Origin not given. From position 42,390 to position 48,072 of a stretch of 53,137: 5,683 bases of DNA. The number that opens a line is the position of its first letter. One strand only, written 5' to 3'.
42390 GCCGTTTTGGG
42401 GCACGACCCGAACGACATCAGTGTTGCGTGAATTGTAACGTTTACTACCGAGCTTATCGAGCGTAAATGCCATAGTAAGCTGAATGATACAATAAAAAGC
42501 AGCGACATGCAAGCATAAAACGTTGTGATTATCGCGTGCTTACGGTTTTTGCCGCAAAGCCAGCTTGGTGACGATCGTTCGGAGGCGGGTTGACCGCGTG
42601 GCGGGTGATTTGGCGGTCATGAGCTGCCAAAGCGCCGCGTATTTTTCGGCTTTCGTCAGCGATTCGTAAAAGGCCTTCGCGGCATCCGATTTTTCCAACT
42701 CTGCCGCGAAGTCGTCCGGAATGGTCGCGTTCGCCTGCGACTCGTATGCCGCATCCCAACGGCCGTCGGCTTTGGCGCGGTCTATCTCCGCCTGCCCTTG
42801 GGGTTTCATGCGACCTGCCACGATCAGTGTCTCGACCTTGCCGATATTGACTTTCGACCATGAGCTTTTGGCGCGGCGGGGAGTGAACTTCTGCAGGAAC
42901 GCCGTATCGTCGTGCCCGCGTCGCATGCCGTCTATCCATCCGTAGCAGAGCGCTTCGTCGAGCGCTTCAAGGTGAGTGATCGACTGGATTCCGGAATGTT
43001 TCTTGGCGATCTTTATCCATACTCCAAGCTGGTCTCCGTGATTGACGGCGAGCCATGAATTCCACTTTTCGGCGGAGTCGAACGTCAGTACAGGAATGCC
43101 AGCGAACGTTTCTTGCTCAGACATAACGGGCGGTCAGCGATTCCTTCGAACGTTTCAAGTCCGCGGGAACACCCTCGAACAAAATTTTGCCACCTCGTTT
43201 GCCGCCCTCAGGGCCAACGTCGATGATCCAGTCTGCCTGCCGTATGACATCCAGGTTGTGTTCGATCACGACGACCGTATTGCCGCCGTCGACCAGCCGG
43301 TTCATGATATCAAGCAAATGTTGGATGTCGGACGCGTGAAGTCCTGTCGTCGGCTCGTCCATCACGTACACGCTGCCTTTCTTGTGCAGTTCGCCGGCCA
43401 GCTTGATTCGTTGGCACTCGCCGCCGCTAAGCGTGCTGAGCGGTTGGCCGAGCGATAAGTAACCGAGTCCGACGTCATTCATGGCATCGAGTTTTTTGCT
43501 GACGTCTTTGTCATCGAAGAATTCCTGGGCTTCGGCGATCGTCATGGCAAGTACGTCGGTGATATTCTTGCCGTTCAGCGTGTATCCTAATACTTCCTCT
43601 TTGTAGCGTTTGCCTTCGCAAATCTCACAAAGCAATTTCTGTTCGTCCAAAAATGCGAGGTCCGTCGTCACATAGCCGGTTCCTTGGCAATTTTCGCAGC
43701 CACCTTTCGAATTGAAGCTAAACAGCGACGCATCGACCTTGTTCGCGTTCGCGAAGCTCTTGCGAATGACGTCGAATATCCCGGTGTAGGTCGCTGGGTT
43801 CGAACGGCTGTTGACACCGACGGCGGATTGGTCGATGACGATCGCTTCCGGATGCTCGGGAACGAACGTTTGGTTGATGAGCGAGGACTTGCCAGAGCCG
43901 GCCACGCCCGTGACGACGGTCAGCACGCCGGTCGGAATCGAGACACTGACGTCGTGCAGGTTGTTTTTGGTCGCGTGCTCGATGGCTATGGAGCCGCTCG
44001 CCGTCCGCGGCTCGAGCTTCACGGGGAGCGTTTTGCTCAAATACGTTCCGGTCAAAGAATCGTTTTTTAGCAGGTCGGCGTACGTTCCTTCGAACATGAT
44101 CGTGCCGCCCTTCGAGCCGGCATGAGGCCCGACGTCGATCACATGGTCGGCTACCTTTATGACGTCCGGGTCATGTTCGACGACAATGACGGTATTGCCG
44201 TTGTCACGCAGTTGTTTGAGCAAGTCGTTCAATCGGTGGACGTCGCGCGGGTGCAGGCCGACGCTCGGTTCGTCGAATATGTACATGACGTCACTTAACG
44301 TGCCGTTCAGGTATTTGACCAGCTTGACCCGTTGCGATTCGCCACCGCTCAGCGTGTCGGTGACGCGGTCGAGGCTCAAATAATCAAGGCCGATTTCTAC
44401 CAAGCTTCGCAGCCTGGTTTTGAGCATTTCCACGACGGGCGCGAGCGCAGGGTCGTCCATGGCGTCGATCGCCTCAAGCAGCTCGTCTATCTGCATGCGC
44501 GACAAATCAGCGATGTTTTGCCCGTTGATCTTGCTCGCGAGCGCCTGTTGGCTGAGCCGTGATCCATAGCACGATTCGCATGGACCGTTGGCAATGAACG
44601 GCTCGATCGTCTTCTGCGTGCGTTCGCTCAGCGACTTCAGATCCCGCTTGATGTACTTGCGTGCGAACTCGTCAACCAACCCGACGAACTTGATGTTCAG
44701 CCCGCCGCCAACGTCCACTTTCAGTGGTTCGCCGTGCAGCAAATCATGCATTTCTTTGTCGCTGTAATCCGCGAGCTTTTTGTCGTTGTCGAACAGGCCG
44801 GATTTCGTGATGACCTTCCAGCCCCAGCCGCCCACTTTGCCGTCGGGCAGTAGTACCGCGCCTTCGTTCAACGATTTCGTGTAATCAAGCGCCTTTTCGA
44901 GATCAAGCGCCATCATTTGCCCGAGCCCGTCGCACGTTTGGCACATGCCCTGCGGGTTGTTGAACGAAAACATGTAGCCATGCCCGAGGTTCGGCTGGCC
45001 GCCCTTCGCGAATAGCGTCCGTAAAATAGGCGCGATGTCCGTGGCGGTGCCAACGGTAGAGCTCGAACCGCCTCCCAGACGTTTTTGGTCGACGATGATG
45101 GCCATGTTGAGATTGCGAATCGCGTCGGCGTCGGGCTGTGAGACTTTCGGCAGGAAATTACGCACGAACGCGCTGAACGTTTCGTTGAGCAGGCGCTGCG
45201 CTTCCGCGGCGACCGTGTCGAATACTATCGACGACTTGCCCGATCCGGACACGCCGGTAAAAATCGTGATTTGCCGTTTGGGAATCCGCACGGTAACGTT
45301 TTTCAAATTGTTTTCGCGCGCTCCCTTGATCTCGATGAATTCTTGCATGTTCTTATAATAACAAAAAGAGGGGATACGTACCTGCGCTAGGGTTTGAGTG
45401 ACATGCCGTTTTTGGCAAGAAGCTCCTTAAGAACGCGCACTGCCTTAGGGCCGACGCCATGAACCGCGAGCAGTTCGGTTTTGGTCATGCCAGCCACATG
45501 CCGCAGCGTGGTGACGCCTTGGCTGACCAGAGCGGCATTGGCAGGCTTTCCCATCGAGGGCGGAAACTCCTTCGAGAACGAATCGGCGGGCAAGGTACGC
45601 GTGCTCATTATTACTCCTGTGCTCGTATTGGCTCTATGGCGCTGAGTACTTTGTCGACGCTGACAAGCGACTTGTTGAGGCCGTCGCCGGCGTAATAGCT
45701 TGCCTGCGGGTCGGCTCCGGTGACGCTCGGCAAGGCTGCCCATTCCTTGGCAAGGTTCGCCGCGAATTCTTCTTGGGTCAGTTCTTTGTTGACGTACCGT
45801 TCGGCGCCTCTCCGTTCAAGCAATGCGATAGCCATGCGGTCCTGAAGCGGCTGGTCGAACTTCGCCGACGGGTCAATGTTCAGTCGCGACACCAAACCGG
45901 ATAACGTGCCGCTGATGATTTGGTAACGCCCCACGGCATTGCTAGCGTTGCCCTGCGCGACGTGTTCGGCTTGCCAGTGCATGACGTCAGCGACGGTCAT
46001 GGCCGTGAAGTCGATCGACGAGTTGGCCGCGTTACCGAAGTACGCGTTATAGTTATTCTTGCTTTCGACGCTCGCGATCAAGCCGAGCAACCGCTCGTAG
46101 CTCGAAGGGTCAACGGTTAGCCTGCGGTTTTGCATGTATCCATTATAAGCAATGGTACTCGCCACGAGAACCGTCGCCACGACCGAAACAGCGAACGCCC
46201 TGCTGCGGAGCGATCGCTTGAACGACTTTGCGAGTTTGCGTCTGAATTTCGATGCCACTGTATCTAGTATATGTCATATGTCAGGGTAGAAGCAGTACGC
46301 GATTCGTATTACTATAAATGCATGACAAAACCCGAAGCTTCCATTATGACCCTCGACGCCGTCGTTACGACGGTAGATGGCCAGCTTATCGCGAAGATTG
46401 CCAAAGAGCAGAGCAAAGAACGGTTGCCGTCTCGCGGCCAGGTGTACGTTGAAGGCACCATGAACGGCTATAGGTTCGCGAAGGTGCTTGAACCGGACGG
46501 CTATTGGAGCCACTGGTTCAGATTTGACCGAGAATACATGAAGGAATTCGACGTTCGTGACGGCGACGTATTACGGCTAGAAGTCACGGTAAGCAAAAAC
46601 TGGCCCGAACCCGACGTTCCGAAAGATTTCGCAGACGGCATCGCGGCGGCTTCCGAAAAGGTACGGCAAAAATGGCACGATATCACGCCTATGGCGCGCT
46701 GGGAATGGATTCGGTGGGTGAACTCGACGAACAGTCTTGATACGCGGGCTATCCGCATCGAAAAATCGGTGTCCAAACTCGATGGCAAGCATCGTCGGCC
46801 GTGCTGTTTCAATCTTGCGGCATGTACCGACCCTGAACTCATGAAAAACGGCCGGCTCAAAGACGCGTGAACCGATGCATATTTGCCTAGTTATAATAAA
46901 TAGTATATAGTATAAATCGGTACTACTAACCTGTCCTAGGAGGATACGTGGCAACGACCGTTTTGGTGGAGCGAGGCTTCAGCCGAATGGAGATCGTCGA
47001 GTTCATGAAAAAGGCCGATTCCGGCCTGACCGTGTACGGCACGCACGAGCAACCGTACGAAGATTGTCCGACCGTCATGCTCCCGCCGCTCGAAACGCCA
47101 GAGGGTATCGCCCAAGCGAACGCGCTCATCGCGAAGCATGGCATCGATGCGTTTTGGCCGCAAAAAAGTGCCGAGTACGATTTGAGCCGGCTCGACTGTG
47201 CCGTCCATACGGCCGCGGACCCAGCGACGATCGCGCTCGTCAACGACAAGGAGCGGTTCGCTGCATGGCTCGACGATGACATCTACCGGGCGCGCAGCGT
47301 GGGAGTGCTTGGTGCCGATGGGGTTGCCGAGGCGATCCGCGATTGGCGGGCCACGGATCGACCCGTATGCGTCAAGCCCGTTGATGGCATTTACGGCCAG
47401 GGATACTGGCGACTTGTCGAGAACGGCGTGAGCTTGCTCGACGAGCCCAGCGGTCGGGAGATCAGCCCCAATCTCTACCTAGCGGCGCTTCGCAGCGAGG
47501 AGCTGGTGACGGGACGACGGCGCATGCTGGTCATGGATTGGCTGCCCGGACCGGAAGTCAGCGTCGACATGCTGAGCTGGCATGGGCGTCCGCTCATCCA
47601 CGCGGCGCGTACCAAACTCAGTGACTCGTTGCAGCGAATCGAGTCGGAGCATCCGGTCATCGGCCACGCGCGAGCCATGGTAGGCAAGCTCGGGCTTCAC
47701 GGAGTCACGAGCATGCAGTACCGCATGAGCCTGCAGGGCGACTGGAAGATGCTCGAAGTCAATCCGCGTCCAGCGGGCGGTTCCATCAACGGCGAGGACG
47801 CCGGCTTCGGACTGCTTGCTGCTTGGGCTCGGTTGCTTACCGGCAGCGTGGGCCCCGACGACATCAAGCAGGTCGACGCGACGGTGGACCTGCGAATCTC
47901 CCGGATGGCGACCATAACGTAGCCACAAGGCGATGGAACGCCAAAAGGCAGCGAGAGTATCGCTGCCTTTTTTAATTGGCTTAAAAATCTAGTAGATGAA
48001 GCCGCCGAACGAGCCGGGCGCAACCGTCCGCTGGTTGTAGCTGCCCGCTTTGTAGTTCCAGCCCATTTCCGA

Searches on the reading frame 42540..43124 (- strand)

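Call 6: search_protein_families(library=pfam, max_evalue=0.001, proteins=[window:42540-43124:-])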
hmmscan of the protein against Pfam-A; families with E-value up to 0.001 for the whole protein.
window:42540-43124:- (194 aa): 1 family
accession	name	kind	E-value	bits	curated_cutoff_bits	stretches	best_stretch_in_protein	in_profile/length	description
PF13376.11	OmdA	-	8.8e-17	61.3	25.6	1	133-189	2-58/60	Bacteriocin-protection, YdeI or OmpD-Associated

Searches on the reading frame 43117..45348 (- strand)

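Call 6: search_protein_families(library=pfam, max_evalue=0.001, proteins=[window:43117-45348:-])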
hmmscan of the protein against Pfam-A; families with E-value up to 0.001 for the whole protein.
window:43117-45348:- (743 aa): 11 families
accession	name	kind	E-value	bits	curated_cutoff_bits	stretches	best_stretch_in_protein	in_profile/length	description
PF00005.33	ABC_tran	-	1.4e-20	74.7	25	1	464-668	1-137/137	ABC transporter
PF02463.25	SMC_N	-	3e-11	43.6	40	0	273-407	135-212/220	RecF/RecN/SMC N terminal domain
PF13304.12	AAA_21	-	3.9e-08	34.2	27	0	356-394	262-300/304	AAA domain, putative AbiEii toxin, Type IV TA system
PF13555.12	AAA_29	-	4.9e-08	33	27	0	16-42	13-39/61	P-loop containing region of AAA domain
PF20703.3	nSTAND1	-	7.4e-08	32.9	27.1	0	11-84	19-88/379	Novel STAND NTPase 1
PF13191.12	AAA_16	-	2.1e-07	32.1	32.6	0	469-512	19-63/167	AAA ATPase domain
PF03193.22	RsgA_GTPase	-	2.1e-06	28.1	30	0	6-43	88-124/174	RsgA GTPase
PF01443.25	Viral_helicase1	-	9.1e-06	26.1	21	0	477-508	1-35/228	Viral superfamily 1 RNA helicase core domain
PF13175.12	AAA_15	-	1.7e-05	25.1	32.1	0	651-695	322-366/374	AAA ATPase domain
PF25199.1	nSTAND_NTPase5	-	0.00072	19.8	34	0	476-495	43-62/145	Novel STAND NTPase 5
PF00684.25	DnaJ_CXXCXGXG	-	0.00083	20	32.7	0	550-580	17-50/65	DnaJ central domain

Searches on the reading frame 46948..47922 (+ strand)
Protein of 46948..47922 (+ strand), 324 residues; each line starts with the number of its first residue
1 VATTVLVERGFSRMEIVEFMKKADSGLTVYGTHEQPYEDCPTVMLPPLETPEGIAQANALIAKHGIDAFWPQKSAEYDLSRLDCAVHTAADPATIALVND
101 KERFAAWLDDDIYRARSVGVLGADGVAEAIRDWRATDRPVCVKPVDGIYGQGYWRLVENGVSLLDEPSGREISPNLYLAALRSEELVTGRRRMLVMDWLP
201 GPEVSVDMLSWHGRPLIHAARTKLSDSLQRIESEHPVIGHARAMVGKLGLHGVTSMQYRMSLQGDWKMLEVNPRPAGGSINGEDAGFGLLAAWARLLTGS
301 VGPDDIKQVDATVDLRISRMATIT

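Call 6: search_protein_families(library=pfam, max_evalue=0.001, proteins=[window:46948-47922:+])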
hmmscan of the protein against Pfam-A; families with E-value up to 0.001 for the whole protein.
window:46948-47922:+ (324 aa): 1 family
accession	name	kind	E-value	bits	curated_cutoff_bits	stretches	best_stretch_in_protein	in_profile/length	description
PF15632.11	ATPgrasp_Ter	-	3e-24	85.7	29.1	1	191-318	3-126/131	ATP-grasp in the biosynthetic pathway with Ter operon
